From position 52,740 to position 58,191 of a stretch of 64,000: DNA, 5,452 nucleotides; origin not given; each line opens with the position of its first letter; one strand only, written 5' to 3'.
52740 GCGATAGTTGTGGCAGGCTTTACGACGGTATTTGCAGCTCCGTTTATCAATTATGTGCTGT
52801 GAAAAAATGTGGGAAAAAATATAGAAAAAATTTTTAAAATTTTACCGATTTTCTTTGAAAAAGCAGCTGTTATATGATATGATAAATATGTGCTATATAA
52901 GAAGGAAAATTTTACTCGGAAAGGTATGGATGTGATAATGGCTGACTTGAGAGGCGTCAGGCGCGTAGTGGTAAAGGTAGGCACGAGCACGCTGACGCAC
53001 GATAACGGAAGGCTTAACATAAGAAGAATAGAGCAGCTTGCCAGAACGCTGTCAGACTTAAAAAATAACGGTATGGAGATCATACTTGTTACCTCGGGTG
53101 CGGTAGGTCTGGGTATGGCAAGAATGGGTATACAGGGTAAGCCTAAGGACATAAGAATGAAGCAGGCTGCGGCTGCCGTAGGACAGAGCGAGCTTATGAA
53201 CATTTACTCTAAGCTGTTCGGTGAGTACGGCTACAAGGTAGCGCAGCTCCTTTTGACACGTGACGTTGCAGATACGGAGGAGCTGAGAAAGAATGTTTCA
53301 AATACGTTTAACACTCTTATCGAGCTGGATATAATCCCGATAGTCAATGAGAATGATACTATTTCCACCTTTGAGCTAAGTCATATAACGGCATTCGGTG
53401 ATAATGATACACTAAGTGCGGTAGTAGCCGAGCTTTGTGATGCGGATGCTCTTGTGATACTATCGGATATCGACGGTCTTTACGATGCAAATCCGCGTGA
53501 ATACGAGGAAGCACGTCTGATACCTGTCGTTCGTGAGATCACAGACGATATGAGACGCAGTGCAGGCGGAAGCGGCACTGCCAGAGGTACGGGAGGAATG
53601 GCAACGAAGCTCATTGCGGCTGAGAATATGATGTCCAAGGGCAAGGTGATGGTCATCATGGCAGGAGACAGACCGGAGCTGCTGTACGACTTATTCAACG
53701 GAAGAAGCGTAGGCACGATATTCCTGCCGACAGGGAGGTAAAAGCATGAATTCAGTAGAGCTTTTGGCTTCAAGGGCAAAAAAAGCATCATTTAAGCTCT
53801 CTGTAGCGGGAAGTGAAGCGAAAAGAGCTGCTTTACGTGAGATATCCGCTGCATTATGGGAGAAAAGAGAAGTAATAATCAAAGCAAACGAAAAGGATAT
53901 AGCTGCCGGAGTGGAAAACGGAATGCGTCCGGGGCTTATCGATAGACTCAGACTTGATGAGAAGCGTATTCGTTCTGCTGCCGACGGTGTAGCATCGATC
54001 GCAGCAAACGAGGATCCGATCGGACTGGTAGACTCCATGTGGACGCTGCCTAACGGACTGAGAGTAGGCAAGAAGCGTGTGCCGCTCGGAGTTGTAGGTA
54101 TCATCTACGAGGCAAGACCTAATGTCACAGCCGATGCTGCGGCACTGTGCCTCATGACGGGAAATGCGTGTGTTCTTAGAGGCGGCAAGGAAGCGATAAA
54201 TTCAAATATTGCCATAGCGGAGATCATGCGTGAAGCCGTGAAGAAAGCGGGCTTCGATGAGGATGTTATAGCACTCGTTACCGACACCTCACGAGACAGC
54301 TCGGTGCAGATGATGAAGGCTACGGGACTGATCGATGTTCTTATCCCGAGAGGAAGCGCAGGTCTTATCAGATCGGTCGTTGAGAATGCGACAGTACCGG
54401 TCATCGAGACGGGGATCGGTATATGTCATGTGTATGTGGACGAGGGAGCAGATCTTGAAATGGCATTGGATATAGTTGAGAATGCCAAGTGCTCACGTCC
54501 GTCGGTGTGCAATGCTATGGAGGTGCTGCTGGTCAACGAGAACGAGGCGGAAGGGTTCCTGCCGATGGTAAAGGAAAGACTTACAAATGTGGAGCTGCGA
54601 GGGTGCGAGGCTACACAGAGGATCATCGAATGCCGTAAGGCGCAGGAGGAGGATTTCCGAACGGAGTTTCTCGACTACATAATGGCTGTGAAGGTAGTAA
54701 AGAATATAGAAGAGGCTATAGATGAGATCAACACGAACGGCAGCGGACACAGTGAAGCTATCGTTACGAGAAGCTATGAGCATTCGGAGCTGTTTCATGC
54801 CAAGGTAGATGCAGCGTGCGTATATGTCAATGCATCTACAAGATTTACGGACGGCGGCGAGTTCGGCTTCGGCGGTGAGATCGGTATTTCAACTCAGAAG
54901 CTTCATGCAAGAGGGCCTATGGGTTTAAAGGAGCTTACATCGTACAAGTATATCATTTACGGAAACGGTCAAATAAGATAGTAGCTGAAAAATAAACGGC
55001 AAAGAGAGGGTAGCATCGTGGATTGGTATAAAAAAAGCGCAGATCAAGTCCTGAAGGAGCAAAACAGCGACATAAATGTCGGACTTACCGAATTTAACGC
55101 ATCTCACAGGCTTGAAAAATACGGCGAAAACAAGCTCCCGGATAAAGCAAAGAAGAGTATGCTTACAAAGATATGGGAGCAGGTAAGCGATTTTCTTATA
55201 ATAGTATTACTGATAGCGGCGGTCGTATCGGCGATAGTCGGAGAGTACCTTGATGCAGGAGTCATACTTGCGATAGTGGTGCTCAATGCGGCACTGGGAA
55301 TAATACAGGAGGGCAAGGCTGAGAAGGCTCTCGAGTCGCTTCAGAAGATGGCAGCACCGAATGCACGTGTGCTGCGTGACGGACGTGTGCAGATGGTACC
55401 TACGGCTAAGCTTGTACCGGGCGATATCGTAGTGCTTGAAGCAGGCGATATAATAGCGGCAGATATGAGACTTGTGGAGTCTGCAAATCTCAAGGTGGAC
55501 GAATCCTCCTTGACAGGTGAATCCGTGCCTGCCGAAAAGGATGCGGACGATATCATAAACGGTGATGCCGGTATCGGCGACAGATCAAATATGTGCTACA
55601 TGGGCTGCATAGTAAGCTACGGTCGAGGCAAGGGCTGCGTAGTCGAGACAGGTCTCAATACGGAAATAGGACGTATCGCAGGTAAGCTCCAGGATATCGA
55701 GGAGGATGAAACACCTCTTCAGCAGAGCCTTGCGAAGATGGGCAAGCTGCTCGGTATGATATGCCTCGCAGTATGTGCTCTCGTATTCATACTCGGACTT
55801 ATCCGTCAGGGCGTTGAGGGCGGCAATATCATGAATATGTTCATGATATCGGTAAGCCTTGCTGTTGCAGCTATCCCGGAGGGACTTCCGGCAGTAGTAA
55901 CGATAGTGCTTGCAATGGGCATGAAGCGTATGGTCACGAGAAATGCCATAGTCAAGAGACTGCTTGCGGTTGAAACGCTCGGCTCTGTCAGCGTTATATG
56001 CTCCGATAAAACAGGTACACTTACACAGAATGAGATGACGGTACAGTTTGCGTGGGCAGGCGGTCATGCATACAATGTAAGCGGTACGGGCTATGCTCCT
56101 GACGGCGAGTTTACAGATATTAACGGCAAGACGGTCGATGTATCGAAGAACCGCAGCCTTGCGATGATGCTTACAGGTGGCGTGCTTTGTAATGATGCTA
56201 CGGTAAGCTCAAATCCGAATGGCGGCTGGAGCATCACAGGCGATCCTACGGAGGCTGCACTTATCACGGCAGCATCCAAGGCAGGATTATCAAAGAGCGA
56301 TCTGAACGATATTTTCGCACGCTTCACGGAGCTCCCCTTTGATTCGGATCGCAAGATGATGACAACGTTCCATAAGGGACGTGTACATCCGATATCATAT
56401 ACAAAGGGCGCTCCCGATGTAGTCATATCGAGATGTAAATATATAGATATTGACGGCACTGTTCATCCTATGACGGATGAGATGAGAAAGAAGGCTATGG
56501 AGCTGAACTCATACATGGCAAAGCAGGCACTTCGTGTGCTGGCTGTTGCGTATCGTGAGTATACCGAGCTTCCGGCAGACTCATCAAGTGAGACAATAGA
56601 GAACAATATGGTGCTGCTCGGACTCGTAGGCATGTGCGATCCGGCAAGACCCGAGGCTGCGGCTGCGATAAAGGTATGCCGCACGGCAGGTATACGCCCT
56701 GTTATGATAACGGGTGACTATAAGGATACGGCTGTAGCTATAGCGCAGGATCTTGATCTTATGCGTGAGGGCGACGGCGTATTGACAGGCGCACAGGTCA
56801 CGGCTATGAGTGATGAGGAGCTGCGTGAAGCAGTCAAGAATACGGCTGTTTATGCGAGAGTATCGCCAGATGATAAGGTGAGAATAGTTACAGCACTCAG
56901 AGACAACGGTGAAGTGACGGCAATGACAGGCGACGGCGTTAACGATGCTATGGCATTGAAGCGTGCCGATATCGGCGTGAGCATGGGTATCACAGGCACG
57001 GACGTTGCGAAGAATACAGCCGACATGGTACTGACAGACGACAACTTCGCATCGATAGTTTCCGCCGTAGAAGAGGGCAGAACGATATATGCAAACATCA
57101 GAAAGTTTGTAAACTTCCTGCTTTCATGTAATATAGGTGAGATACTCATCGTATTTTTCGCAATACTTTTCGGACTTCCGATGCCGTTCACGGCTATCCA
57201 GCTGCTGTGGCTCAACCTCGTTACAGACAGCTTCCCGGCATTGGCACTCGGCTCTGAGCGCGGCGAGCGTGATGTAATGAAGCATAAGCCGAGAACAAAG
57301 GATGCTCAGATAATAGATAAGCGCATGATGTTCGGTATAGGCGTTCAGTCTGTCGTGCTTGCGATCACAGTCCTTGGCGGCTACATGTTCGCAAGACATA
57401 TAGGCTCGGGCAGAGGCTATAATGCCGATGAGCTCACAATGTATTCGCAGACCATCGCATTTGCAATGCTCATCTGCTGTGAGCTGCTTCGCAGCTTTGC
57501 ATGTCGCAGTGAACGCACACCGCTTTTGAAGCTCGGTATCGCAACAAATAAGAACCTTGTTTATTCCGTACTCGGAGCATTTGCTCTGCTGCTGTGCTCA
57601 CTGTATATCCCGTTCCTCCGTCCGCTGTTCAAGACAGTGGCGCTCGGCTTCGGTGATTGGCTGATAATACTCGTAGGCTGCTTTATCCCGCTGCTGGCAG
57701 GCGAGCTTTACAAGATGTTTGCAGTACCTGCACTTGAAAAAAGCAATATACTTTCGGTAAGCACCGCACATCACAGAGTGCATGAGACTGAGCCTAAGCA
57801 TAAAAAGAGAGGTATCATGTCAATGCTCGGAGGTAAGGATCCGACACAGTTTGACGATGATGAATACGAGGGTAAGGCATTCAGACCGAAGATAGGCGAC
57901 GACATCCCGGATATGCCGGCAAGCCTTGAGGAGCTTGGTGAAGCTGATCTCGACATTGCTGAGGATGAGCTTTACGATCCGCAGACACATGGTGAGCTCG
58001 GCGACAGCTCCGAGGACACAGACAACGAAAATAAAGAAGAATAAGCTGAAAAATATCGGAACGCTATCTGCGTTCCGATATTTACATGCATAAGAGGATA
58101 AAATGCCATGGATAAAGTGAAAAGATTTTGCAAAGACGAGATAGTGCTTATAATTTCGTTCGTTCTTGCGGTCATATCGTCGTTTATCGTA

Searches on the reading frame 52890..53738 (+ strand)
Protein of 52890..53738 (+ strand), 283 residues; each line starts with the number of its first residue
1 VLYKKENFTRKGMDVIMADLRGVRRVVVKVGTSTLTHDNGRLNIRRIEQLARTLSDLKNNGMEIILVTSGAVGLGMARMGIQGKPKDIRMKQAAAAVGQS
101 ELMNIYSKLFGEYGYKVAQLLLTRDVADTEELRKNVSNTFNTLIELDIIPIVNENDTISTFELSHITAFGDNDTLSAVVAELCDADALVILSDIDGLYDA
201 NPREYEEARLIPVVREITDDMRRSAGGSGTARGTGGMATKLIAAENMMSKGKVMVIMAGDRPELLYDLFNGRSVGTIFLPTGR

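Call 93: search_protein_families(library=pfam, proteins=[window:52890-53738:+], max_evalue=0.0001)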
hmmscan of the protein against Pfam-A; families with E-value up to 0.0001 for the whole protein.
window:52890-53738:+ (283 aa): 1 family
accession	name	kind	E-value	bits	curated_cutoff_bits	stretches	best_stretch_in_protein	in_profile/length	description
PF00696.33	AA_kinase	-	2.8e-44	152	24.9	1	25-255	2-230/234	Amino acid kinase family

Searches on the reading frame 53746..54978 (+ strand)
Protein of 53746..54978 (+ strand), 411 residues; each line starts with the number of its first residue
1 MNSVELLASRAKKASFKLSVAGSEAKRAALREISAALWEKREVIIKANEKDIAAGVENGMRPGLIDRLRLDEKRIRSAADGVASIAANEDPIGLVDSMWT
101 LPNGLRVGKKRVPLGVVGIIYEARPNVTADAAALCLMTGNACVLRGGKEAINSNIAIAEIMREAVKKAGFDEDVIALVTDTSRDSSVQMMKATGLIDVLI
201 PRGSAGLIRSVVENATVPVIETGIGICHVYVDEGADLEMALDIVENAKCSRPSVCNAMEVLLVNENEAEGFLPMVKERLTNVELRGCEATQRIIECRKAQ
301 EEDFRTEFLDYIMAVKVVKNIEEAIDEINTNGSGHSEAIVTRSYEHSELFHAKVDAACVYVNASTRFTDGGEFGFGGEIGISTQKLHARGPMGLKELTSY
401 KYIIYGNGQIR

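Call 93: search_protein_families(library=pfam, proteins=[window:53746-54978:+], max_evalue=0.0001)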
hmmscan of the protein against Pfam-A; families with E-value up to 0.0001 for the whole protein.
window:53746-54978:+ (411 aa): 1 family
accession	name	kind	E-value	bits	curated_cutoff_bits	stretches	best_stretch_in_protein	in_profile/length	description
PF00171.27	Aldedh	-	1.4e-22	80.4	23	2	98-284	112-298/461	Aldehyde dehydrogenase family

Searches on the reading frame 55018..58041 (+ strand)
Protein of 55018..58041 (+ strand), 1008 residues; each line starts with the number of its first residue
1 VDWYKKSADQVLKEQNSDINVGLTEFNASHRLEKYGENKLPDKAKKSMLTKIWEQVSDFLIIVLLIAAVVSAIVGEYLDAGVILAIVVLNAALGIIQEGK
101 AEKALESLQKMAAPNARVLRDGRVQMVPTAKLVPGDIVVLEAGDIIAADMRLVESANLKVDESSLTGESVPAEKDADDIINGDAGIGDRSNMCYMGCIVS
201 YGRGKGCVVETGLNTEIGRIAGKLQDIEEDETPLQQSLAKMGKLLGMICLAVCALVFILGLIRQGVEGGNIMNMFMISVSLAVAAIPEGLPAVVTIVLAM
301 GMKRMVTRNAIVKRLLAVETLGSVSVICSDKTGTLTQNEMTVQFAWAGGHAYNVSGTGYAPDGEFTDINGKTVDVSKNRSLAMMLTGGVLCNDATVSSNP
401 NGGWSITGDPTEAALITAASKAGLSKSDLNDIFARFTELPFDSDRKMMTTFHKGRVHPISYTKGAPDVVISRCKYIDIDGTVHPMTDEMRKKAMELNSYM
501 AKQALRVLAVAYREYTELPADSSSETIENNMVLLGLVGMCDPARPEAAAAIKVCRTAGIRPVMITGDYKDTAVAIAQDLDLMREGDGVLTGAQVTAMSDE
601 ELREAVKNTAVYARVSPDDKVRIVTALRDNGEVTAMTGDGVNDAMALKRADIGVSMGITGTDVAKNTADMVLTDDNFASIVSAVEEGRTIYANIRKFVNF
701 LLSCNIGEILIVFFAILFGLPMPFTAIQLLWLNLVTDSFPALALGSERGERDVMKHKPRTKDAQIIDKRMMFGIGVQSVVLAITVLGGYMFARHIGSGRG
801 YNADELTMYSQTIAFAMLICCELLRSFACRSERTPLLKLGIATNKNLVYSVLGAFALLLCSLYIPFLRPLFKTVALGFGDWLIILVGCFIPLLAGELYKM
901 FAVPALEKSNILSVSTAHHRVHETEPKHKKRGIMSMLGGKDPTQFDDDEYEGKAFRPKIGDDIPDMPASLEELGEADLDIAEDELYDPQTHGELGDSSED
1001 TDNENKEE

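Call 93: search_protein_families(library=pfam, proteins=[window:55018-58041:+], max_evalue=0.0001)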
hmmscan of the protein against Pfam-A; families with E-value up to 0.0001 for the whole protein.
window:55018-58041:+ (1008 aa): 5 families
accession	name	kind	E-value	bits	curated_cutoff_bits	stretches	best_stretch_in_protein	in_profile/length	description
PF00122.25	E1-E2_ATPase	-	2.7e-53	180.6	28.1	1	110-306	1-179/181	E1-E2 ATPase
PF00689.26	Cation_ATPase_C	-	9.9e-51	172.4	27.3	1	721-901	1-175/175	Cation transporting ATPase, C-terminus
PF13246.12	Cation_ATPase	-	1.9e-24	85.9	21.7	1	389-476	1-91/91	Cation transport ATPase (P-type)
PF00690.31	Cation_ATPase_N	-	5.3e-21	74.5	20.4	1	3-71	1-69/69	Cation transporter/ATPase, N-terminus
PF00702.32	Hydrolase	-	1.6e-18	68.2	26.4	1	528-651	85-191/191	haloacid dehalogenase-like hydrolase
